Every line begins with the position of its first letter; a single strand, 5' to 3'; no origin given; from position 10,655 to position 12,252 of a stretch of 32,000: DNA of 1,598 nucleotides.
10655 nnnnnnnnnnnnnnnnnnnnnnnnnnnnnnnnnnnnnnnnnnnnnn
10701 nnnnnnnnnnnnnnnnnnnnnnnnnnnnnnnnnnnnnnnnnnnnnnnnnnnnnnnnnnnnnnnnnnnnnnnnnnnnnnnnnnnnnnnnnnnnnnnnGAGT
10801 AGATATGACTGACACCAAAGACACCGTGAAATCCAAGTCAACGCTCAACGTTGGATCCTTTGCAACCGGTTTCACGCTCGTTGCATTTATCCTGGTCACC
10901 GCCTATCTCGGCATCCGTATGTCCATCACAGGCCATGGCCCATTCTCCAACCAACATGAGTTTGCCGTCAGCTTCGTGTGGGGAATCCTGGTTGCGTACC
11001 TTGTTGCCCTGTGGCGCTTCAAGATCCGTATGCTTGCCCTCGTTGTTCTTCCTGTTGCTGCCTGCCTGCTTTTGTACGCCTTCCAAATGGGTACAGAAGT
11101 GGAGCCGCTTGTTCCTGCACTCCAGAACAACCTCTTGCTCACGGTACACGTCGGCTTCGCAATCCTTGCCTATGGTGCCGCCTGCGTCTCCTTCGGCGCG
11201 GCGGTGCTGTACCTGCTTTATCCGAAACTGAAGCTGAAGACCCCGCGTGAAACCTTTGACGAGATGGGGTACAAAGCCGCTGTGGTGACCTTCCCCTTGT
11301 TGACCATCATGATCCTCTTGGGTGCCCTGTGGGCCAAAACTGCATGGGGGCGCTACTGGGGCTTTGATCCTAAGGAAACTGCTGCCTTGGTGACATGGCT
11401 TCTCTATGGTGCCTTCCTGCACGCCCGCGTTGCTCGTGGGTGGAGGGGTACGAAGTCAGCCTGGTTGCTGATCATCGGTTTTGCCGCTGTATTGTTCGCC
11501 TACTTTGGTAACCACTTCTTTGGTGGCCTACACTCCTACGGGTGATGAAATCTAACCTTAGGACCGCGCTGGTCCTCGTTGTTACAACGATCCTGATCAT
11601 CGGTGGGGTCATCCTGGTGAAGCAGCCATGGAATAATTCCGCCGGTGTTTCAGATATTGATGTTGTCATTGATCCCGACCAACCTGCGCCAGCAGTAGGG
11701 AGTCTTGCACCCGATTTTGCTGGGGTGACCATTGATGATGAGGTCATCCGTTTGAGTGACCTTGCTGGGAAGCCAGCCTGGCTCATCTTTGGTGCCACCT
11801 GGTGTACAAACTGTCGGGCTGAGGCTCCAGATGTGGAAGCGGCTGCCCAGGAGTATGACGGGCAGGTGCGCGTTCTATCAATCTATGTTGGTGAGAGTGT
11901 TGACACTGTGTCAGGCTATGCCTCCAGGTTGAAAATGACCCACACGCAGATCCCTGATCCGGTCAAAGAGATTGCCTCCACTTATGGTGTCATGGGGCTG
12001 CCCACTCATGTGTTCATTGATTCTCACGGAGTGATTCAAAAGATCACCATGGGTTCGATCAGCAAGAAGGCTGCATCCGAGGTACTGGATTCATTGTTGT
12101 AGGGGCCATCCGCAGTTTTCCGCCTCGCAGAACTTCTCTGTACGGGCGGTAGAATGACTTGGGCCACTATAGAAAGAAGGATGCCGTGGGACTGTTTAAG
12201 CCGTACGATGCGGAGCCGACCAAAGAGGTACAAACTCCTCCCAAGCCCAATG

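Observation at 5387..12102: Nrf nitrite-ammonification genes and a complete System II cytochrome c maturation set form one tightly coupled eight-gene operon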

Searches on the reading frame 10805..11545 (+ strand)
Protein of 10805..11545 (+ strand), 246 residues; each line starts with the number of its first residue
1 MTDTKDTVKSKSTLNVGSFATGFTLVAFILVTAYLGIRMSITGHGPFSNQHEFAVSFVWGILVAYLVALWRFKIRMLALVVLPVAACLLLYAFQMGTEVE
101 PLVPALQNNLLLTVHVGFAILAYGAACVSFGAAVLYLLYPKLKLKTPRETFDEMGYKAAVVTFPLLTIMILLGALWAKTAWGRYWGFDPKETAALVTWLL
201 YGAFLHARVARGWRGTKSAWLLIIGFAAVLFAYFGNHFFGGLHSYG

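Call 3: search_protein_families(library=pfam, proteins=[window:10805-11545:+], max_evalue=0.01)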
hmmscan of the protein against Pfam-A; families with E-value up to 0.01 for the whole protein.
window:10805-11545:+ (246 aa): 1 family
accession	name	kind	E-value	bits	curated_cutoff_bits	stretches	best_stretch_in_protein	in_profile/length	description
PF01578.25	Cytochrom_C_asm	-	1.5e-40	139.6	29.9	1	56-243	10-212/212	Cytochrome C assembly protein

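Call 4: search_protein_families(library=ncbifam, proteins=[window:10805-11545:+], max_evalue=0.01)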
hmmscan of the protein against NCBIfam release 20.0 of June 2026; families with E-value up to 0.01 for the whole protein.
window:10805-11545:+ (246 aa): 5 families
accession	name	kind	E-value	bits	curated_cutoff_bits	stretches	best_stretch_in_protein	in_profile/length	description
TIGR03144.1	cytochr_II_ccsB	equivalog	1.1e-58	198.9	187.6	2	147-246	152-252/252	c-type cytochrome biogenesis protein CcsB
TIGR00353.1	nrfE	subfamily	4.1e-10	39.1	569.05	1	93-236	99-238/578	heme lyase CcmF/NrfE family subunit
NF007691.0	PRK10369.1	subfamily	3.2e-09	36.1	394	1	89-235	149-291/573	heme lyase NrfEFG subunit NrfE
TIGR03145.1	cyt_nit_nrfE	subfamily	6.4e-09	35.1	927.3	1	91-235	149-289/631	heme lyase NrfEFG subunit NrfE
TIGR01191.1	ccmC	subfamily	7.6e-08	32.5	186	1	111-243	12-140/184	heme ABC transporter permease CcmC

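Call 9: find_encoding_contigs(protein=window:10805-11545:+, flank=10000, max_places=6)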
Protein window:10805-11545:+ (246 aa): 1 contig read that carries it; 1 place shown.
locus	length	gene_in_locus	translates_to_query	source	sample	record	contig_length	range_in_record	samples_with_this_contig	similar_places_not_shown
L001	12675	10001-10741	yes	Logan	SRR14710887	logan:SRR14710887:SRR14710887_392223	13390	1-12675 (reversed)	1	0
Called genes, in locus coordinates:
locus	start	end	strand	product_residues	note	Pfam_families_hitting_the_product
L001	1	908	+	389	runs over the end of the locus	PF10509:GalKase_gal_bdg, PF00288:GHMP_kinases_N, PF08544:GHMP_kinases_C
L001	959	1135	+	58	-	PF07411:DUF1508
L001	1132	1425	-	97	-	PF00196:GerE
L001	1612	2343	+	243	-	PF03009:GDPD, PF13653:GDPD_2 (weak)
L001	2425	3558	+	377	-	PF01571:GCV_T, PF08669:GCV_T_C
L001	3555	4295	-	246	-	PF09339:HTH_IclR, PF12840:HTH_20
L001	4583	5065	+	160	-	PF03264:Cytochrom_NNT, PF09699:Paired_CXXCH_1 (faint)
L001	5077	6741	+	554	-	PF02335:Cytochrom_C552, PF09699:Paired_CXXCH_1 (faint), PF14537:Cytochrom_c3_2 (faint), PF14522:Cytochrome_C7 (weak)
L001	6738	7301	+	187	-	PF13431:TPR_17 (faint), PF13181:TPR_8 (faint)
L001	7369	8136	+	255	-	PF13386:DsbD_2, PF02683:DsbD_TM (weak)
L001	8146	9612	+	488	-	PF05140:ResB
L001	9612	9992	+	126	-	-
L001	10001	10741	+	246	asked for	PF01578:Cytochrom_C_asm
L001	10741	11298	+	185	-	PF00578:AhpC-TSA, PF08534:Redoxin, PF00085:Thioredoxin (weak), PF13098:Thioredoxin_2 (weak), PF13905:Thioredoxin_8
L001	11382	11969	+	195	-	PF11241:DUF3043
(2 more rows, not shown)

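Call 18: find_homologous_proteins(query=window:10805-11545:+, max_evalue=1e-10)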
Query window:10805-11545:+ (246 aa): 6725 proteins with E <= 1e-10 among 8000 candidates; the best 120 are listed.
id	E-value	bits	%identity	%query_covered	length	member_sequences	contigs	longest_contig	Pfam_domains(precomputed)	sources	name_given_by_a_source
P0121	5.6e-143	493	91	100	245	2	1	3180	PF01578.26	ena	-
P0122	2.6e-131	455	80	99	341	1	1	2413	PF01578.26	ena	-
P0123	2.3e-128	445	82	96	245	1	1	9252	PF01578.26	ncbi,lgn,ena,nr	ncbi:MAG: c-type cytochrome biogenesis protein CcsB [Propionibacteriaceae bacterium]|nr:c-type cytoc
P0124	4.1e-128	444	84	97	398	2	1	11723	PF01578.26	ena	-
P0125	5.6e-124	431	79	96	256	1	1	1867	PF01578.26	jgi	jgi:ABC-type transport system involved in cytochrome c biogenesis permease subunit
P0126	1.8e-123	429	80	96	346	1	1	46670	PF01578.26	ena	-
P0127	2.6e-123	429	76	100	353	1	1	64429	PF01578.26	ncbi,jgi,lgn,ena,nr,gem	ncbi:MAG: cytochrome c biogenesis protein CcsA [Propionibacteriaceae bacterium]|nr:cytochrome c biog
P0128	1.4e-122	426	79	98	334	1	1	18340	PF01578.26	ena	-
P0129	3.3e-122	425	78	97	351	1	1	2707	PF01578.26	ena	-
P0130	3.4e-122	425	77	98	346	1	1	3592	PF01578.26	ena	-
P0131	3.7e-122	425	79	97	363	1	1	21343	PF01578.26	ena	-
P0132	1.7e-120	419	78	97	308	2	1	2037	PF01578.26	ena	-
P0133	2.3e-120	419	78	96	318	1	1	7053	PF01578.26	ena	-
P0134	2.7e-120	419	78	96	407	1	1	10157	PF01578.26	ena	-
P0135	4.4e-119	415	79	95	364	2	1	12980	PF01578.26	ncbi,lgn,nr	ncbi:MAG: cytochrome c biogenesis protein CcsA [Propionibacteriaceae bacterium]|nr:cytochrome c biog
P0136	9.7e-118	410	77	97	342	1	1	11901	PF01578.26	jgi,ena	-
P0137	1.3e-116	407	72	96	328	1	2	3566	PF01578.26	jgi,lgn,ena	-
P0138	1.2e-115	404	77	96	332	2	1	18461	PF01578.26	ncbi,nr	ncbi:MAG: cytochrome c biogenesis protein CcsA [Propionibacteriaceae bacterium]|nr:cytochrome c biog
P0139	1.8e-115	403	76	96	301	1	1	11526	PF01578.26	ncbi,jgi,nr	ncbi:MAG: c-type cytochrome biogenesis protein CcsB [Propionibacteriaceae bacterium]|jgi:cytochrome 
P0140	2.3e-115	403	75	96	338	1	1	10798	PF01578.26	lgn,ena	-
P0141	5.5e-115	401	75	96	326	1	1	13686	PF01578.26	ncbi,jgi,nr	ncbi:MAG: cytochrome c biogenesis protein CcsA [Bifidobacteriaceae bacterium]|jgi:ABC-type transport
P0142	5.7e-115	401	75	96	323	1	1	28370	PF01578.26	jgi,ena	-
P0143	2.3e-114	399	73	96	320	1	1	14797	PF01578.26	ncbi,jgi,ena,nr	ncbi:MAG: c-type cytochrome biogenesis protein CcsB [Propionibacteriaceae bacterium]|nr:c-type cytoc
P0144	4.2e-114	398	73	99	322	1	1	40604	PF01578.26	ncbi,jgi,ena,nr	ncbi:MAG: cytochrome c biogenesis protein CcsA [Propionibacteriaceae bacterium]|nr:cytochrome c biog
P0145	1.1e-113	397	75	96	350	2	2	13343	PF01578.26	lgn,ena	-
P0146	4.1e-113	395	71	98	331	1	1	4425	PF01578.26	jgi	jgi:cytochrome c-type biogenesis protein CcsB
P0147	4.1e-113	395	71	100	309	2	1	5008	PF01578.26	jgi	jgi:cytochrome c-type biogenesis protein CcsB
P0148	5.5e-113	395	72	100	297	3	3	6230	PF01578.26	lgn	-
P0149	8.5e-113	394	75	96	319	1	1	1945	PF01578.26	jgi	jgi:ABC-type transport system involved in cytochrome c biogenesis permease subunit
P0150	3.9e-112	392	74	96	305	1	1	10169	PF01578.26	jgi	jgi:cytochrome c-type biogenesis protein CcsB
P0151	3.0e-111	389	73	97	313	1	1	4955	PF01578.26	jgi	jgi:cytochrome c-type biogenesis protein CcsB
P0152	4.3e-111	389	69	99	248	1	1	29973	PF01578.26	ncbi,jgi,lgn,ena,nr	ncbi:MAG: c-type cytochrome biogenesis protein CcsB [Propionibacteriaceae bacterium]|nr:c-type cytoc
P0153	5.3e-111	388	71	97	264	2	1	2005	PF01578.26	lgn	-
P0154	7.1e-111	388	74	95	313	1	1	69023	PF01578.26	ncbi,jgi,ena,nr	ncbi:MAG: c-type cytochrome biogenesis protein CcsB [Micrococcales bacterium]|nr:c-type cytochrome b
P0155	8.5e-111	388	74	93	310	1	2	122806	PF01578.26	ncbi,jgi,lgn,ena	jgi:cytochrome c-type biogenesis protein CcsB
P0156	1.5e-110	387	72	99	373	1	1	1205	PF01578.26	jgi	jgi:cytochrome c-type biogenesis protein CcsB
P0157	2.0e-110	386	75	93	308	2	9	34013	PF01578.26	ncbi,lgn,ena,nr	ncbi:MAG: c-type cytochrome biogenesis protein CcsB [Ruaniaceae bacterium]|nr:c-type cytochrome biog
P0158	2.6e-110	386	71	99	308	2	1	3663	PF01578.26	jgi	jgi:cytochrome c-type biogenesis protein CcsB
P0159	5.1e-110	385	72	99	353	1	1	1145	PF01578.26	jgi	jgi:cytochrome c-type biogenesis protein CcsB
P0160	6.6e-110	385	75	93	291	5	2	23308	PF01578.26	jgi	-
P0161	8.6e-110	384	69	96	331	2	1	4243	PF01578.26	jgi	jgi:ABC-type transport system involved in cytochrome c biogenesis permease subunit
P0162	1.1e-109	384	74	91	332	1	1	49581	PF01578.26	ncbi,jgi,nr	ncbi:MAG: c-type cytochrome biogenesis protein CcsB [Propionibacteriaceae bacterium]|jgi:cytochrome 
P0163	1.6e-109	383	72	93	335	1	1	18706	PF01578.26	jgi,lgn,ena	-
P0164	1.7e-109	383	73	97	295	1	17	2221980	PF01578.26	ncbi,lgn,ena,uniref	ncbi:c-type cytochrome biogenesis protein CcsB [Scrofimicrobium sp. R131]|uniref:c-type cytochrome b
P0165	2.1e-109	383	75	93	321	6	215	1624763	PF01578.26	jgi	jgi:ABC-type transport system involved in cytochrome c biogenesis permease subunit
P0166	2.3e-109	383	72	99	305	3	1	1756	PF01578.26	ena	-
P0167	2.4e-109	383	71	99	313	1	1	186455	PF01578.26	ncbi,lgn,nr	ncbi:MAG: c-type cytochrome biogenesis protein CcsB [Bowdeniella nasicola]|nr:c-type cytochrome biog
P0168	5.2e-109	382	69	99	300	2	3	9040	PF01578.26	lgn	-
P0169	9.4e-109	381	74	92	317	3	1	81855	PF01578.26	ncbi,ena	-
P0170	1.7e-108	380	73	92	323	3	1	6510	PF01578.26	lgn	-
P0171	4.0e-108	379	69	99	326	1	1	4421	PF01578.26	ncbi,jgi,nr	ncbi:MAG: c-type cytochrome biogenesis protein CcsB [Bifidobacteriaceae bacterium]|jgi:cytochrome c-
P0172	6.3e-108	378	74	93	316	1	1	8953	PF01578.26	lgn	-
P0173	8.0e-108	378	73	92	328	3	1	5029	PF01578.26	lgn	-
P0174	1.0e-107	378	75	93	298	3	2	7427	PF01578.26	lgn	-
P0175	1.2e-107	377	70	99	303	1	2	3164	PF01578.26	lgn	-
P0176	1.3e-107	377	73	96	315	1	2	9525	PF01578.26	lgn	-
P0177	1.7e-107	377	74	93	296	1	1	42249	PF01578.26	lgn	-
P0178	2.4e-107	376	73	92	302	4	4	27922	PF01578.26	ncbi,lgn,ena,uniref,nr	ncbi:cytochrome c-type biogenesis protein CcsB [Tessaracoccus bendigoensis DSM 12906]|uniref:Cytochr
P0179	2.6e-107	376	68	99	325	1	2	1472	PF01578.26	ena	-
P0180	2.7e-107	376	69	99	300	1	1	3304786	PF01578.26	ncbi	ncbi:c-type cytochrome biogenesis protein CcsB [Tessaracoccus sp. Z1128]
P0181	4.0e-107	376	75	92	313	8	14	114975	PF01578.26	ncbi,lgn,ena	-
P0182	7.6e-107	375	68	100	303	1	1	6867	PF01578.26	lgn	-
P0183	9.1e-107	374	69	99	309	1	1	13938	PF01578.26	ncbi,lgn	-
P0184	1.1e-106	374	71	94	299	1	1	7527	PF01578.26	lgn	-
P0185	1.2e-106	374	73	93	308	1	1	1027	PF01578.26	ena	-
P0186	1.3e-106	374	74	92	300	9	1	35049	PF01578.26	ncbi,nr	ncbi:MAG: c-type cytochrome biogenesis protein CcsB [Propionibacteriaceae bacterium]|nr:c-type cytoc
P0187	1.3e-106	374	68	99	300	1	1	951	PF01578.26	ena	-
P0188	1.9e-106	373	68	99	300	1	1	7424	PF01578.26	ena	-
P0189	1.9e-106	373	68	99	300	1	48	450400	PF01578.26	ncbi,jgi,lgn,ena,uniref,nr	ncbi:c-type cytochrome biogenesis protein CcsB [Tessaracoccus sp. MC1679]|jgi:cytochrome c-type biog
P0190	2.0e-106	373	68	99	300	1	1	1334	PF01578.26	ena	-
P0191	3.2e-106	373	67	99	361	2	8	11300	PF01578.26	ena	-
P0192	3.7e-106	372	68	99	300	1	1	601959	PF01578.26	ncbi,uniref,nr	ncbi:c-type cytochrome biogenesis protein CcsB [Tessaracoccus sp. MC1627]|uniref:c-type cytochrome b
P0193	4.9e-106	372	67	98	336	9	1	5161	PF01578.26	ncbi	-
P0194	5.1e-106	372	72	92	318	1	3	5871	PF01578.26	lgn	-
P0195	5.5e-106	372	68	99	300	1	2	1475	PF01578.26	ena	-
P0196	5.6e-106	372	68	98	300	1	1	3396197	PF01578.26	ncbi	ncbi:c-type cytochrome biogenesis protein CcsB [Tessaracoccus sp. Y1736]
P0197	6.1e-106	372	68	99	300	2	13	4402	PF01578.26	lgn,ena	-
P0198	6.7e-106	372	74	93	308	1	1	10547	PF01578.26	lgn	-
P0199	7.1e-106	372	74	92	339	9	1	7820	PF01578.26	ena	-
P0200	7.7e-106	371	69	96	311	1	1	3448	PF01578.26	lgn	-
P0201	9.0e-106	371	65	100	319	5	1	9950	PF01578.26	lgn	-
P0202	9.4e-106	371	73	92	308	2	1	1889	PF01578.26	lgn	-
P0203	1.1e-105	371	67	99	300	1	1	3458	PF01578.26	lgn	-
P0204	1.3e-105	371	72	96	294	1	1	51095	PF01578.26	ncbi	-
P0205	1.3e-105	371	69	99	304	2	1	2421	PF01578.26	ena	-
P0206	1.6e-105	370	73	92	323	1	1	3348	PF01578.26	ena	-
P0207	1.6e-105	370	70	96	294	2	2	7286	PF01578.26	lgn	-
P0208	1.7e-105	370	71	94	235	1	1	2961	PF01578.26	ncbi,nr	ncbi:MAG TPA: c-type cytochrome biogenesis protein CcsB, partial [Arachnia sp.]|nr:c-type cytochrome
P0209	2.1e-105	370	72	92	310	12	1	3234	PF01578.26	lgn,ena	-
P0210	2.2e-105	370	67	99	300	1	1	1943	PF01578.26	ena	-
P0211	2.4e-105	370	70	98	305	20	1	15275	PF01578.26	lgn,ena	-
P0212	2.5e-105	370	72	92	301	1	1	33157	PF01578.26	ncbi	-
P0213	2.7e-105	370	66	98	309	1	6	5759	PF01578.26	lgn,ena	-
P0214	2.8e-105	370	66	99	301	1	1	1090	PF01578.26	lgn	-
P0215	3.5e-105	369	71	93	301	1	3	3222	PF01578.26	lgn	-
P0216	4.1e-105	369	67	99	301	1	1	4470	PF01578.26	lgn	-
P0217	4.8e-105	369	73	92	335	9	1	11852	PF01578.26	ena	-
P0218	4.9e-105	369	72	92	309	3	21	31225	PF01578.26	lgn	-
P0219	5.3e-105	369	67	99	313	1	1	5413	PF01578.26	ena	-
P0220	5.4e-105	369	67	99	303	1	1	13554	PF01578.26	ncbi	-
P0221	5.5e-105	369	67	99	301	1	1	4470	PF01578.26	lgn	-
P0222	7.3e-105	368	67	97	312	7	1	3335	PF01578.26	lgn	-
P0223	7.7e-105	368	72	92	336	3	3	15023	PF01578.26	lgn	-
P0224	8.2e-105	368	74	93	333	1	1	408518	PF01578.26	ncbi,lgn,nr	ncbi:MAG: c-type cytochrome biogenesis protein CcsB [Actinomycetaceae bacterium]|nr:c-type cytochrom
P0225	1.0e-104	368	70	93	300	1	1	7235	PF01578.26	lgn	-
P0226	1.3e-104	367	67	96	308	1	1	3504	PF01578.26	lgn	-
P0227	1.5e-104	367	70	97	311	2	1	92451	PF01578.26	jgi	jgi:cytochrome c-type biogenesis protein CcsB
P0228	1.9e-104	367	67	99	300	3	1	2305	PF01578.26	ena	-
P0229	2.2e-104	367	65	99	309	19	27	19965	PF01578.26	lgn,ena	-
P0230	2.4e-104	367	72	93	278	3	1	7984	PF01578.26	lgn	-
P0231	3.9e-104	366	72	93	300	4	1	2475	PF01578.26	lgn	-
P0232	4.7e-104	366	71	92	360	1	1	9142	PF01578.26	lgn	-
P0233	5.5e-104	365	71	93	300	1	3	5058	PF01578.26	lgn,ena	-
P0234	5.8e-104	365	67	99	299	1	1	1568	PF01578.26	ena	-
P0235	5.9e-104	365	72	93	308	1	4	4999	PF01578.26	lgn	-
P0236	6.9e-104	365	69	94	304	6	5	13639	PF01578.26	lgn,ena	-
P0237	7.1e-104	365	67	99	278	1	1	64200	PF01578.26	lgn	-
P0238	1.0e-103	364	71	93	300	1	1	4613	PF01578.26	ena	-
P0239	1.1e-103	364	68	98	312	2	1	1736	PF01578.26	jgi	jgi:cytochrome c-type biogenesis protein CcsB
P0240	1.1e-103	364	72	93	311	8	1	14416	PF01578.26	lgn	-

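Call 45: find_encoding_contigs(protein=P0180, flank=10000, max_places=2)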
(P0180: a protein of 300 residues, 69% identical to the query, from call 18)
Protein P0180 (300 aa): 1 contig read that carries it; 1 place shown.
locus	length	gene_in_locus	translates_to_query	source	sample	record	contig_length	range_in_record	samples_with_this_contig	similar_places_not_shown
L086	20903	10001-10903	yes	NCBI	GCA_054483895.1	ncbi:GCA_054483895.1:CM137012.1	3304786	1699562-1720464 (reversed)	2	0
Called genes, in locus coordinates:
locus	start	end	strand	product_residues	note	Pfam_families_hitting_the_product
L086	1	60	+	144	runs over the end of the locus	PF12802:MarR_2, PF01047:MarR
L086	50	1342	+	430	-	PF05977:MFS_3, PF07690:MFS_1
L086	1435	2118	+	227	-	PF04264:YceI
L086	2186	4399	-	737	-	PF03971:IDH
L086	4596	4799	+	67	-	PF11273:DUF3073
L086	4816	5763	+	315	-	PF00561:Abhydrolase_1, PF12146:Hydrolase_4, PF12697:Abhydrolase_6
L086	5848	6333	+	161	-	PF03264:Cytochrom_NNT, PF14522:Cytochrome_C7 (faint), PF09699:Paired_CXXCH_1 (faint), PF22113:Mtrc-MtrF_II-IV_dom (faint)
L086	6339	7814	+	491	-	PF02335:Cytochrom_C552, PF22113:Mtrc-MtrF_II-IV_dom (faint), PF14522:Cytochrome_C7 (faint)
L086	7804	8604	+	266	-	PF13432:TPR_16 (faint), PF13414:TPR_11 (faint), PF13431:TPR_17 (faint)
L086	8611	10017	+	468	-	PF05140:ResB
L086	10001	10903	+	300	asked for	PF01578:Cytochrom_C_asm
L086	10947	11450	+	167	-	PF00578:AhpC-TSA, PF08534:Redoxin, PF13098:Thioredoxin_2 (weak)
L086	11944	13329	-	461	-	PF06347:SH3_4 (faint), PF08239:SH3_3, PF26571:VldE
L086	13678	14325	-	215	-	-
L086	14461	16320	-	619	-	PF00128:Alpha-amylase, PF22582:Amylosucrase_C-like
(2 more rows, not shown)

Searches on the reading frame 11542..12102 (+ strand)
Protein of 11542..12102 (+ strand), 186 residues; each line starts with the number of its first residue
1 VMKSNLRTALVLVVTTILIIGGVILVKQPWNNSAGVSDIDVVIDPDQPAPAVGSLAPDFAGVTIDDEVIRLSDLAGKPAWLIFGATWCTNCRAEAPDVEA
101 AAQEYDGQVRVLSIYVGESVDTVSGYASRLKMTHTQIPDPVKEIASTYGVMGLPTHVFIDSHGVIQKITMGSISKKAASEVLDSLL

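Call 3: search_protein_families(library=pfam, proteins=[window:11542-12102:+], max_evalue=0.01)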
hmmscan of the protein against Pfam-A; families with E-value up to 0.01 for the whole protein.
window:11542-12102:+ (186 aa): 6 families
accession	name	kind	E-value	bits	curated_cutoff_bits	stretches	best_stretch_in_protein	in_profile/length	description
PF00578.27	AhpC-TSA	-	1.9e-18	67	26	1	52-167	1-123/124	AhpC/TSA family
PF08534.16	Redoxin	-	4.6e-13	49.6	26.6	1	52-176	2-139/148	Redoxin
PF00085.26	Thioredoxin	-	7.6e-09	35.9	23.5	1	81-124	23-66/103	Thioredoxin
PF13905.12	Thioredoxin_8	-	1.1e-07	32.6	27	1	76-163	1-92/94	Thioredoxin-like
PF13098.12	Thioredoxin_2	-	2.3e-05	25.1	27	1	76-178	5-100/104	Thioredoxin-like domain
PF14595.12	Thioredoxin_9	-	0.0067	16.8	25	0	70-111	35-77/129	Thioredoxin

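Call 4: search_protein_families(library=ncbifam, proteins=[window:11542-12102:+], max_evalue=0.01)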
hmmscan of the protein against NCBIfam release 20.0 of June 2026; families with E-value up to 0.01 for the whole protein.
window:11542-12102:+ (186 aa): 17 families
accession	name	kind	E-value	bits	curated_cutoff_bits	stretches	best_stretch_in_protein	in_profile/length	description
NF002854.0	PRK03147.1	subfamily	8.8e-23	81.1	170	1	47-184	33-171/176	thiol-disulfide oxidoreductase ResA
NF038285.1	deiodinase_rel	hypoth_equivalog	8.9e-11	41.8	250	1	47-119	173-247/347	deiodinase family protein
NF041202.1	StoA_CxxC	exception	3.1e-10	40.2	210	1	55-177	32-156/163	endospore biogenesis thiol-disulfide oxidoreductase StoA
TIGR01068.1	thioredoxin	equivalog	1e-09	38.5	96.8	1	83-125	21-63/101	thioredoxin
NF041054.1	WAxxUGC_long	equivalog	4e-08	32.9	300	1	55-171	83-200/354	ResA-like WAxxUGC motif-containing protein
TIGR00385.1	dsbE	subfamily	4.4e-08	32.9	123.15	1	46-182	37-167/173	DsbE family thiol:disulfide interchange protein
NF047696.1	ThlDiSintTplARhiz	equivalog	9.2e-08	32.1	230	1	65-164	86-192/219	thiol:disulfide interchange protein TlpA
NF006898.0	PRK09381.1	equivalog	2.4e-07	31.1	138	1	82-129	27-74/109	thioredoxin TrxA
NF008229.0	PRK10996.1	equivalog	3.9e-05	23.4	125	1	77-116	53-92/141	thioredoxin TrxC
NF011941.0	PRK15412.1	equivalog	4.7e-05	23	359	1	74-180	66-170/185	thiol:disulfide interchange protein DsbE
NF047697.1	ThioredTrxAClost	equivalog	0.00011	22.3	140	0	85-114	26-55/105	thioredoxin TrxA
TIGR01126.1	pdi_dom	equivalog_domain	0.00018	21.7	107.2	1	80-112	18-50/105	protein disulfide-isomerase domain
NF045694.1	seleno_TsoB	exception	0.00071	17.8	805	1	65-164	463-548/572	rhodanese/DsbD fusion-like selenoprotein TsoB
NF040769.1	SelL_rel_redox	subfamily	0.0011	18.7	120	1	62-150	9-100/173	SelL-related redox protein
NF006960.0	PRK09437.1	equivalog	0.0015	18.5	140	1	52-154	6-109/156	thioredoxin-dependent thiol peroxidase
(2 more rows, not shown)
